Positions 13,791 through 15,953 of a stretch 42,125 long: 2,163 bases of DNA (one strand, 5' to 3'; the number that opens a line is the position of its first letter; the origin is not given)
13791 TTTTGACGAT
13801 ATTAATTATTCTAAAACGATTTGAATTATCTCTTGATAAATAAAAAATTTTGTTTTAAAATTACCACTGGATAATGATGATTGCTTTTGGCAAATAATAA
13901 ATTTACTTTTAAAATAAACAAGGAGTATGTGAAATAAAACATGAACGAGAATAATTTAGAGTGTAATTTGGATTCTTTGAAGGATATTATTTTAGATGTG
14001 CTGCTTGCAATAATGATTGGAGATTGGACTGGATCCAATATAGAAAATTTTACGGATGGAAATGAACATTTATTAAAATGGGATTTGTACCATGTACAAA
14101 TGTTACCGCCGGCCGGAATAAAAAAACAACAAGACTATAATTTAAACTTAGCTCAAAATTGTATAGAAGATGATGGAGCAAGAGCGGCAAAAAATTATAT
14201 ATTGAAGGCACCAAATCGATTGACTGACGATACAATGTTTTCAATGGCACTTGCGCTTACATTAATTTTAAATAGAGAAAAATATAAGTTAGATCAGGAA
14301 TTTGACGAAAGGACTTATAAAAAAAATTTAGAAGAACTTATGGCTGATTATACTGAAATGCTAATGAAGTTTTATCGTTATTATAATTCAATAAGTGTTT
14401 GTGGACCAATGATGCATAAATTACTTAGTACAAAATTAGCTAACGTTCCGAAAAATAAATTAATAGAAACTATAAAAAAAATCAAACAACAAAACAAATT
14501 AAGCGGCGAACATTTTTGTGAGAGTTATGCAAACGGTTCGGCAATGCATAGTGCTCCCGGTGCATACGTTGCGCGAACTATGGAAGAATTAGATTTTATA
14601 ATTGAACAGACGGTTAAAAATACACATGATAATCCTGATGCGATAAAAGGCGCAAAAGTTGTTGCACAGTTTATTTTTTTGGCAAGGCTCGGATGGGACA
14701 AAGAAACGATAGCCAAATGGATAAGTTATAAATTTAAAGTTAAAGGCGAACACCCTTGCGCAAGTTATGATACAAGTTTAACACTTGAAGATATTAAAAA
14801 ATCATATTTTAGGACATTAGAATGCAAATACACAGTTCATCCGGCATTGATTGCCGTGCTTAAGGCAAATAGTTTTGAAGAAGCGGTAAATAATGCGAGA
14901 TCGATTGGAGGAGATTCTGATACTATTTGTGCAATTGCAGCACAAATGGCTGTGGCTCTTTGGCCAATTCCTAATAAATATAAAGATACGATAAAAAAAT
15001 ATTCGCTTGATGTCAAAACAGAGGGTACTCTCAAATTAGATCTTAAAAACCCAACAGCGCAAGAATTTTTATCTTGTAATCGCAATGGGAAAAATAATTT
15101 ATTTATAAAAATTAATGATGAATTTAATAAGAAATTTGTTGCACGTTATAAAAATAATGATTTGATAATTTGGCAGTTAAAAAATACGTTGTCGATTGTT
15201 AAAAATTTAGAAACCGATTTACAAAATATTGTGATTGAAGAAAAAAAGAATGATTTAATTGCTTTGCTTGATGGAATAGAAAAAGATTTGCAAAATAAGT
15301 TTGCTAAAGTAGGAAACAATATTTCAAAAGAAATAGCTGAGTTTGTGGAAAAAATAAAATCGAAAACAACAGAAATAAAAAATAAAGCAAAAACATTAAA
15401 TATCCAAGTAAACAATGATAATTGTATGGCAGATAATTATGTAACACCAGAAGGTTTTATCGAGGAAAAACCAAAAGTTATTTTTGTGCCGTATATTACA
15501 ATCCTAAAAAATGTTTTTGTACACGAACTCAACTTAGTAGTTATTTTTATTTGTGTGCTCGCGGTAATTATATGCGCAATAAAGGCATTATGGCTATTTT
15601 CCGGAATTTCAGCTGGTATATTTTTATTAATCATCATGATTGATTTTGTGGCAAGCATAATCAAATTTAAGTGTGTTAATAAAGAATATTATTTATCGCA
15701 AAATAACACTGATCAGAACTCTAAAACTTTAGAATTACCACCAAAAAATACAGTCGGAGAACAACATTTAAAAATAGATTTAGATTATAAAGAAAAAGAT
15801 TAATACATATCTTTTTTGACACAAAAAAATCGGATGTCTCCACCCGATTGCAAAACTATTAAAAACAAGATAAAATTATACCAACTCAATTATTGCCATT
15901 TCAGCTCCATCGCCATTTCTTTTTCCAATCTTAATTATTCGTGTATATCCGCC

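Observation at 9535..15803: Back-to-back pair: a 1050-aa repeat protein and a membrane-tethered ADP-ribosylglycohydrolase sharing promoter and C-terminal anchor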

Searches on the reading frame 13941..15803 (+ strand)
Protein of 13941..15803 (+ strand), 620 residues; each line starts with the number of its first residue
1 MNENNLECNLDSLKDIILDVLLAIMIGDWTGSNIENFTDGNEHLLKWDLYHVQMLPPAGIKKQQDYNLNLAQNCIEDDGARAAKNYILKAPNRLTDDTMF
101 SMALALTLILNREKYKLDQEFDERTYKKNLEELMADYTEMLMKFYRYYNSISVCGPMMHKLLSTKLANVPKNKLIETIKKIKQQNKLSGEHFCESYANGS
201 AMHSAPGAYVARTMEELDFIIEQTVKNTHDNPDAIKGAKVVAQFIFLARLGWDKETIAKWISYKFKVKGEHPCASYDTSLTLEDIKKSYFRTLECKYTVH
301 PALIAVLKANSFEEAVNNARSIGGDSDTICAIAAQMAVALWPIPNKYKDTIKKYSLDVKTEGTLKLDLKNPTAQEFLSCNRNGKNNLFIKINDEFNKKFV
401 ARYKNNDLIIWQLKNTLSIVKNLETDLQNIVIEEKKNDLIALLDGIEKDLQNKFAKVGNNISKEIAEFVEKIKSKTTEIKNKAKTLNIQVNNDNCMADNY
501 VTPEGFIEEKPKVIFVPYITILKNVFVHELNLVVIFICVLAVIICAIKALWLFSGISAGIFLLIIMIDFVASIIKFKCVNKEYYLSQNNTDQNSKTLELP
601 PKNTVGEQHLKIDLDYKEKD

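Call 5: search_protein_families(library=pfam, proteins=[window:13941-15803:+], max_evalue=0.1)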
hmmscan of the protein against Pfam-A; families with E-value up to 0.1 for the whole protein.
window:13941-15803:+ (620 aa): 1 family
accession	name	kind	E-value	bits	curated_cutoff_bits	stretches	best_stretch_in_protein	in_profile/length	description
PF03747.19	ADP_ribosyl_GH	-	2.9e-19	70.3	26.2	1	59-339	32-277/287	ADP-ribosylglycohydrolase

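Call 6: search_protein_families(library=ncbifam, proteins=[window:13941-15803:+], max_evalue=0.1)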
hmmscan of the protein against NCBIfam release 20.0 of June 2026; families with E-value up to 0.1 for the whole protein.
window:13941-15803:+ (620 aa): 2 families
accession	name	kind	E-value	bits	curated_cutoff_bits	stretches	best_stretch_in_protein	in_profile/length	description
NF041672.1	ADPriboarghdlase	equivalog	4.9e-08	32.1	490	1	181-351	172-342/361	ADP-ribosylarginine hydrolase Tri1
TIGR02662.1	dinitro_DRAG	equivalog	4.2e-07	29.5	337.05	1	181-361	104-274/287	ADP-ribosyl-[dinitrogen reductase] hydrolase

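Call 9: find_homologous_proteins(query=window:13941-15803:+)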
Query window:13941-15803:+ (620 aa): 11 proteins with E <= 0.001 among 8000 candidates.
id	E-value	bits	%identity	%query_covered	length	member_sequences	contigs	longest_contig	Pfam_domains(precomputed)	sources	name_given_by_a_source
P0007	0.0e+0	1049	79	97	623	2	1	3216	PF03747.20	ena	-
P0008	0.0e+0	1028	83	89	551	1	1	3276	PF03747.20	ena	-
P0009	1.7e-298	1009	79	95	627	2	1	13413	PF03747.20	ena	-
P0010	1.6e-296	1003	75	97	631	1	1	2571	PF03747.20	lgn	-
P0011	2.1e-257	874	91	68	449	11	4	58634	PF03747.20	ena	-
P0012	1.1e-249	848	74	87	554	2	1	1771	PF03747.20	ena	-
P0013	2.3e-189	649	72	70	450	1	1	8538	PF03747.20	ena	-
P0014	1.1e-55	208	35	66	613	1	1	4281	PF03747.20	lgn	-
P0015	7.6e-17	79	35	28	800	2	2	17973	PF03747.20,PF02384.23,PF01170.25,PF12161.15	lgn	-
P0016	4.5e-16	77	34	27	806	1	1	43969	PF03747.20,PF02384.23,PF01170.25,PF12161.15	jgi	jgi:type I restriction enzyme M protein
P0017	6.5e-8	50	23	63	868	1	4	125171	PF03747.20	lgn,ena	-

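Call 12: find_encoding_contigs(protein=P0011, flank=10000, max_places=4)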
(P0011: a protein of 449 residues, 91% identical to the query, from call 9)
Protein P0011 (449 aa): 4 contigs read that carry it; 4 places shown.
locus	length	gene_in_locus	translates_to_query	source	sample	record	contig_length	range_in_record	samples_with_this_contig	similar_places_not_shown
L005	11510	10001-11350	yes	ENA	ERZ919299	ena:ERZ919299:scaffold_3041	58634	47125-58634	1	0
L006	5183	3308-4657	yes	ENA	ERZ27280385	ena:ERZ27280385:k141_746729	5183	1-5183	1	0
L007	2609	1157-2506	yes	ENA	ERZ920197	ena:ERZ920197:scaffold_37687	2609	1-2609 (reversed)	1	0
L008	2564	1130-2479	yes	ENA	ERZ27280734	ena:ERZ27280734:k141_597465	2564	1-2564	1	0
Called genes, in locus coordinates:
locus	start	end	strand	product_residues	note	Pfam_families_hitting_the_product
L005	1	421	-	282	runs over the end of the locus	PF01551:Peptidase_M23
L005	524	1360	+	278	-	PF00590:TP_methylase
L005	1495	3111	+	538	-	-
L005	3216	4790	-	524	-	PF01235:Na_Ala_symp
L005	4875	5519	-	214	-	PF12685:SpoIIIAH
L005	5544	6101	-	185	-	-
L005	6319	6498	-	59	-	-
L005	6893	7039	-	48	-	-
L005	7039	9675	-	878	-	PF01326:PPDK_N, PF00391:PEP-utilizers, PF02896:PEP-utilizers_C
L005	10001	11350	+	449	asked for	PF03747:ADP_ribosyl_GH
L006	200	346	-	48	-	-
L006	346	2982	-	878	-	PF01326:PPDK_N, PF00391:PEP-utilizers, PF02896:PEP-utilizers_C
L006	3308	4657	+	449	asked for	PF03747:ADP_ribosyl_GH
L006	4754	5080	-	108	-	PF01609:DDE_Tnp_1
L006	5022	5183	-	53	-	?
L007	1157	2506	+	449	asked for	PF03747:ADP_ribosyl_GH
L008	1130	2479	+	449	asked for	PF03747:ADP_ribosyl_GH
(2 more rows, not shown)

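Call 15: find_encoding_contigs(protein=P0009, flank=10000, max_places=3)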
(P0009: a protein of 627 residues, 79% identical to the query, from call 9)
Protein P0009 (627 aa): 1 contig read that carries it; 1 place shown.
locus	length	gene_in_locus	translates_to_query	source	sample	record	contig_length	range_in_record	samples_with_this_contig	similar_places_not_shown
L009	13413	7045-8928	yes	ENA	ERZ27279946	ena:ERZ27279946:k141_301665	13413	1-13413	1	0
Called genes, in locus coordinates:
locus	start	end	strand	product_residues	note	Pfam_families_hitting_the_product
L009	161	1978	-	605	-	-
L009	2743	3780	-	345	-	PF13354:Beta-lactamase2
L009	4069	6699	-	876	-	PF01326:PPDK_N, PF00391:PEP-utilizers, PF02896:PEP-utilizers_C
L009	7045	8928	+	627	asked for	PF03747:ADP_ribosyl_GH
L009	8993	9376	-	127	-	-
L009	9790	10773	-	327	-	-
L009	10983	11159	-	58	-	-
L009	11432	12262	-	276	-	-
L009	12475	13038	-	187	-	-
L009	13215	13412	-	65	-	?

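Call 17: find_encoding_contigs(protein=P0013, flank=10000, max_places=3)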
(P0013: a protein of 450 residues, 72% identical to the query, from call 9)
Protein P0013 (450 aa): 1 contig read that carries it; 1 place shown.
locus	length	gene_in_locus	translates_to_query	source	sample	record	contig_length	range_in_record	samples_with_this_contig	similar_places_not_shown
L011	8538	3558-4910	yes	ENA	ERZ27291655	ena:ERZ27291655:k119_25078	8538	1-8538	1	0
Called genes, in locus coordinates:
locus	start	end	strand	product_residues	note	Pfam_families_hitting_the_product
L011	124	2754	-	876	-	PF01326:PPDK_N, PF00391:PEP-utilizers, PF02896:PEP-utilizers_C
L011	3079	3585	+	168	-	-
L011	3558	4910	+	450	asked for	PF03747:ADP_ribosyl_GH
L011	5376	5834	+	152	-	-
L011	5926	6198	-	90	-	PF04232:SpoVS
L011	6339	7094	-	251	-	PF03309:Pan_kinase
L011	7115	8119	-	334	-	PF02543:Carbam_trans_N (faint), PF00814:TsaD, PF22521:HypF_C_2 (weak)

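Call 34: search_solved_structures(query=A2, max_evalue=0.01, show_alignments=1)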
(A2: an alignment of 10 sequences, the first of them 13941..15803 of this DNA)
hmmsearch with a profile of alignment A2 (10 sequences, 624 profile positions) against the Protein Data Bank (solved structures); distinct sequences matched with E-value up to 0.01: 3.
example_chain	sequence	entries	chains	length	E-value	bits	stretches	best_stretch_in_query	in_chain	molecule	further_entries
1t5j_A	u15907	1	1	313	1.7e-08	36.6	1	194-353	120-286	Hypothetical protein MJ1187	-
8za7_A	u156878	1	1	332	1.9e-07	33.2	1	197-344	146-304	Lmo0067 protein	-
2cwc_A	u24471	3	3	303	0.0028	19.4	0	298-342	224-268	ADP-ribosylglycohydrolase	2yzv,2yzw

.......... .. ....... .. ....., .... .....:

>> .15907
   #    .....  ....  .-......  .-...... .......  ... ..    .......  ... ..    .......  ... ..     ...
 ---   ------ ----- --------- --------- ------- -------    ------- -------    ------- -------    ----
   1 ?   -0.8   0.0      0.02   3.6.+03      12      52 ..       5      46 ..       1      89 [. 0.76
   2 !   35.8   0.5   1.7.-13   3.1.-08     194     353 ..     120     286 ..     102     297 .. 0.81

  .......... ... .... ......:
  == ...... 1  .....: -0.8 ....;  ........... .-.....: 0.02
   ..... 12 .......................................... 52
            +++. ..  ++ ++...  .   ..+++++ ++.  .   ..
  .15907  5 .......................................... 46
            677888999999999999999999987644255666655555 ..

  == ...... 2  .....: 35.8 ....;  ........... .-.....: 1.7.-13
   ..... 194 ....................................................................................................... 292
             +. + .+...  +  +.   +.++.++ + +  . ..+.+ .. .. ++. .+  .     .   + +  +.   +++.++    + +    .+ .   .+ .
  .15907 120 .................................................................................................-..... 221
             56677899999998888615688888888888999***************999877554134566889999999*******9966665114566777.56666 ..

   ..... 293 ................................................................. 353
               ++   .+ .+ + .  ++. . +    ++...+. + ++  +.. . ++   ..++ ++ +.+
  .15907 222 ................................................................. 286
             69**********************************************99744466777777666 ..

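Call 51: find_related_loci(query=A2, collection=genome_contigs, flank=10000)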
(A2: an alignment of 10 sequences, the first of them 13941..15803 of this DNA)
Query A2 (620 aa) in genome_contigs; peptide patterns used: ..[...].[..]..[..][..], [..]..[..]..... (x = any residue, [..] = any of these).
30 stretches matched a pattern, but none encodes a relative of the query by tblastn (E <= 1e-3).

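Call 58: search_protein_families(library=padloc, proteins=[window:13941-15803:+], max_evalue=0.01)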
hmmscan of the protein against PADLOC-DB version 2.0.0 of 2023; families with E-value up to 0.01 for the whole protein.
window:13941-15803:+ (620 aa): 0 families

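Call 59: search_protein_families(library=phrogs, proteins=[window:13941-15803:+], max_evalue=0.01)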
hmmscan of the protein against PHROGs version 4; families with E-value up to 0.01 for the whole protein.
window:13941-15803:+ (620 aa): 3 families
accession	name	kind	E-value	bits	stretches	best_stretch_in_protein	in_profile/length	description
phrog_6572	-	other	1.2e-22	81.5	1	14-351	5-285/325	ADP-ribosylglycohydrolase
phrog_22100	-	unknown function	2.6e-05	24.7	1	172-341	91-274/306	-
phrog_23794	-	unknown function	0.005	17.1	0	470-557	50-134/268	-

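Call 62: find_encoding_contigs(protein=P0008, flank=5000, max_places=3)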
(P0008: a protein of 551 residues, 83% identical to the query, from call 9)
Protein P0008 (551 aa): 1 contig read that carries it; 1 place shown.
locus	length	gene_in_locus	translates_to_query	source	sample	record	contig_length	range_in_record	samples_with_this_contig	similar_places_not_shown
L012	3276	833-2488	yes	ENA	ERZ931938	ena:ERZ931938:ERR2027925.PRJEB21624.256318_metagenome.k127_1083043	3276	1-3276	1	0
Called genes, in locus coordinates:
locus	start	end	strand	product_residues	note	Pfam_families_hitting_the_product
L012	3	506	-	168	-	?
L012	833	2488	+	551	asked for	PF03747:ADP_ribosyl_GH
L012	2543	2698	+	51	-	-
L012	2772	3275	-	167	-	?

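Call 74: search_dna_similar(query=window:13941-15803:+, collection=phages, mode=protein, max_rows=10)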
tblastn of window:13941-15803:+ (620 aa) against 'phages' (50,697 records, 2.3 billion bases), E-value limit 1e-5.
Records with a match: 8; places in all: 8; records where one place covers at least 80% of the query: 0.
Best place of each record, by identity: <60% 8.
By first word of the organism name: uncultured 3; Bacteriophage 2; Porphyromonas 2; Bacteroides 1.
By host as written in the record: - 5; Porphyromonas gingivalis ATCC 49417 2; Bacteroides caecimuris 1.
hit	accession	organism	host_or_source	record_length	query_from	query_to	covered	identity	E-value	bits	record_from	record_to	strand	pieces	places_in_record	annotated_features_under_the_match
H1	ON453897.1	Bacteroides phage Versailles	Bacteroides caecimuris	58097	195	381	30%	32.1%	8e-14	81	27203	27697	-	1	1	ADP-ribosylglycohydrolase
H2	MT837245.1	Bacteriophage sp.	human fecal samples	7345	150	354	33%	27.9%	4e-20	101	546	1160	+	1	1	record has no annotation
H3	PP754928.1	Porphyromonas phage phage005b_ATCC49417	Porphyromonas gingivalis ATCC 49417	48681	195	354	26%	34.2%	8e-16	88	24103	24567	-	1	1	ADP-ribosylglycohydrolase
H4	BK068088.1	Porphyromonas phage phage005a_ATCC49417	Porphyromonas gingivalis ATCC 49417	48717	195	354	26%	34.2%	8e-16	88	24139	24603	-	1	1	ADP-ribosylglycohydrolase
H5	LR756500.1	uncultured phage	metagenomic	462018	195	347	25%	32.5%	5e-16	89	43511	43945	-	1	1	record has no annotation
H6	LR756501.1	uncultured phage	metagenomic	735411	195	341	24%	32.0%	6e-16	88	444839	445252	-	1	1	record has no annotation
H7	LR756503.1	uncultured phage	metagenomic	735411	195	341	24%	32.0%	6e-16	88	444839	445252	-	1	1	record has no annotation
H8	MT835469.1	Bacteriophage sp.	human fecal samples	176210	195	337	23%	31.5%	5e-10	69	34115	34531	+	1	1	record has no annotation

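Call 85: predict_structure(alignment_id=A2)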
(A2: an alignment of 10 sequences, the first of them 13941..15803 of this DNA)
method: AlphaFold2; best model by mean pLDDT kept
length: 620 residues; sequences in the alignment: 10
mean_pLDDT: 65.9   pTM: 0.70
mean pLDDT of the five models: 65.9, 65.8, 64.9, 64.7, 58.8
residues with pLDDT >= 90: 96; 70-90: 176; 50-70: 198; < 50: 150
segments of 3 or more residues with pLDDT < 50: 1-6, 32-49, 51-58, 150-161, 189-196, 291-294, 360-366, 491-499, 501-532, 576-620
pLDDT, mean of each block of 10 residues (from residue 1): 52 71 71 41 46 49 60 61 65 65 72 67 72 66 54 34 59 69 58 53 81 87 73 83 94 95 83 85 83 62 94 88 75 90 79 67 46 62 68 80 78 94 88 89 95 73 87 95 80 42 34 27 35 55 61 56 63 50 38 28 27 30
secondary structure, 60 per line:
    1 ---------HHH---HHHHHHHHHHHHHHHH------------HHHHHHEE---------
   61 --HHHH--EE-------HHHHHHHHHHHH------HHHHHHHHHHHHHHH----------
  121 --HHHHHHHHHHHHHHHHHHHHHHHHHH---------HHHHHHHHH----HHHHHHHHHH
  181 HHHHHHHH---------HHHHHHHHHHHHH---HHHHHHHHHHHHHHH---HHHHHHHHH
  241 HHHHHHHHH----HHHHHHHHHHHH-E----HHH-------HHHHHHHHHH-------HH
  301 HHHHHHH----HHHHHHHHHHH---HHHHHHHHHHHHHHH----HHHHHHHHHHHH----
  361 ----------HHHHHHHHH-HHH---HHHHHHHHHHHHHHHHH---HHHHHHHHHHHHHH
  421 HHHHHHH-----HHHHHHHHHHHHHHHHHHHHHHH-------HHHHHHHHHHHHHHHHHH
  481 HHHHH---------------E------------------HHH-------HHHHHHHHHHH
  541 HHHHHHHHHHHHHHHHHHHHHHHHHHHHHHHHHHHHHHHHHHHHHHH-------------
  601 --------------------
elements in order: H16-31 H44-49 H63-66 H78-89 H96-110 H123-148 H158-166 H171-188 H198-210 H214-228 H232-249 H254-265 H282-291 H299-307 H312-322 H326-340 H345-356 H371-379 H387-403 H407-427 H433-455 H463-485 H530-587

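Call 87: find_encoding_contigs(protein=P0017, flank=10000, max_places=2)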
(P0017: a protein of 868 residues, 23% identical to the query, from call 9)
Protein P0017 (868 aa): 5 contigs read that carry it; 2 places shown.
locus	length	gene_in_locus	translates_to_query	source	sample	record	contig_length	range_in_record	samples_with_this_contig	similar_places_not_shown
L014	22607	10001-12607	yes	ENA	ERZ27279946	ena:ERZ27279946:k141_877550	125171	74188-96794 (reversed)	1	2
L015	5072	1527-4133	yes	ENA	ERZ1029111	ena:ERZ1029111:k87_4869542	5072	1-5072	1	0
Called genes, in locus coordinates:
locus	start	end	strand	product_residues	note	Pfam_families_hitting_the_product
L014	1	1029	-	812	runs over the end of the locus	PF02861:Clp_N, PF02861:Clp_N, PF05621:TniB (weak), PF00004:AAA, PF17871:AAA_lid_9, PF07724:AAA_2, PF07728:AAA_5, PF10431:ClpB_D2-small, +11 more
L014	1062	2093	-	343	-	PF00217:ATP-gua_Ptrans, PF27454:McsB_C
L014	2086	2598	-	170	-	PF02151:UVR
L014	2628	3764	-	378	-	PF00438:S-AdoMet_synt_N, PF02772:S-AdoMet_synt_M, PF02773:S-AdoMet_synt_C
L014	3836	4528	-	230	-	PF01177:Asp_Glu_race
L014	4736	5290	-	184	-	PF02163:Peptidase_M50 (weak)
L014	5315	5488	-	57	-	PF01551:Peptidase_M23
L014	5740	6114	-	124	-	-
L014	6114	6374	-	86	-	PF05239:PRC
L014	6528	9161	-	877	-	-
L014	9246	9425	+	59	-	-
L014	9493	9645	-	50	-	PF12655:CDIF630_02480-like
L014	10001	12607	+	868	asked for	PF03747:ADP_ribosyl_GH (weak)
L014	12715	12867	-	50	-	PF12655:CDIF630_02480-like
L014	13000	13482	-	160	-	-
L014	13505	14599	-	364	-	PF01264:Chorismate_synt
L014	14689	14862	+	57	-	PF08984:DUF1858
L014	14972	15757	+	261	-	PF00121:TIM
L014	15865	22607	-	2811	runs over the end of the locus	-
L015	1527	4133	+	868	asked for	PF03747:ADP_ribosyl_GH (weak)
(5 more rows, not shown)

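Call 88: fold_search(model_id=the predicted structure, library=pdb)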
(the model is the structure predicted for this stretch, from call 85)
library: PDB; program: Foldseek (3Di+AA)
matches with E <= 10: 272; with E <= 0.001: 50
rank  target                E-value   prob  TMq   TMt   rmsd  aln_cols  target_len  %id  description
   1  1t5j                  1.8e-05  1.00  0.33  0.61   7.6       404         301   17  Crystal structure of ribosylglycohydrolase MJ1187 from Methanococcus jannaschii (released 2004-05-11)
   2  6d3a_A                3.2e-05  1.00  0.34  0.57   7.3       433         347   15  Structure of human ARH3 D314E bound to ADP-ribose and magnesium (released 2018-06-20)
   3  2cwc                  3.9e-05  1.00  0.32  0.63   7.5       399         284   16  Crystal structure of ADP-ribosylglycohydrolase-related protein from Thermus thermophilus HB8 (released 2005-12-18)
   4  5zqy                  4.8e-05  1.00  0.35  0.58   7.4       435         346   15  Crystal structure of a poly(ADP-ribose) glycohydrolase (released 2018-08-15)
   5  7akr_DDD              4.8e-05  1.00  0.35  0.59   7.0       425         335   14  Human ADP-ribosylserine hydrolase ARH3 mutant E41A in complex with ADP-ribose dimer (released 2021-06-16)
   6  2yzw                  5.4e-05  1.00  0.32  0.64   7.5       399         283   16  ADP-ribosylglycohydrolase-related protein complex (released 2007-11-06)
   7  2yzv                  6.1e-05  1.00  0.33  0.65   7.2       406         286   16  ADP-ribosylglycohydrolase-related protein complex (released 2007-11-06)
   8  6g1p_B                7.5e-05  1.00  0.36  0.63   8.3       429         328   17  Apo form of ADP-ribosylserine hydrolase ARH3 of Latimeria chalumnae (released 2018-11-28)
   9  6g1p_A                7.9e-05  1.00  0.33  0.58   9.4       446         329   14  Apo form of ADP-ribosylserine hydrolase ARH3 of Latimeria chalumnae (released 2018-11-28)
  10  7akr_AAA              1.1e-04  1.00  0.35  0.59   7.1       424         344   15  Human ADP-ribosylserine hydrolase ARH3 mutant E41A in complex with ADP-ribose dimer (released 2021-06-16)
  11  9rfd_B                1.1e-04  1.00  0.34  0.56   7.4       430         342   16  Human ADP-ribosylhydrolase 3 (ARH3) in complex with ADP (released 2025-09-24)
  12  6hh3_B                1.1e-04  1.00  0.34  0.60   9.2       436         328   16  ADP-ribosylserine hydrolase ARH3 of Latimeria chalumnae in complex with ADP-HPD (released 2018-11-28)
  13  9rfe_B                1.2e-04  1.00  0.35  0.60   7.0       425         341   15  Human ADP-ribosylhydrolase 3 (ARH3) in complex with an inhibitor (released 2025-09-24)
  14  8za7_A                1.5e-04  1.00  0.37  0.63   6.5       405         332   17  ART-ARH type toxin effector-immunity protein pair of Listeria monocytogenes (released 2025-04-30)
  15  6hgz_A                1.6e-04  1.00  0.33  0.57  10.1       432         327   14  ADP-ribosylserine hydrolase ARH3 of Latimeria chalumnae in complex with ADP-ribose (released 2018-11-28)
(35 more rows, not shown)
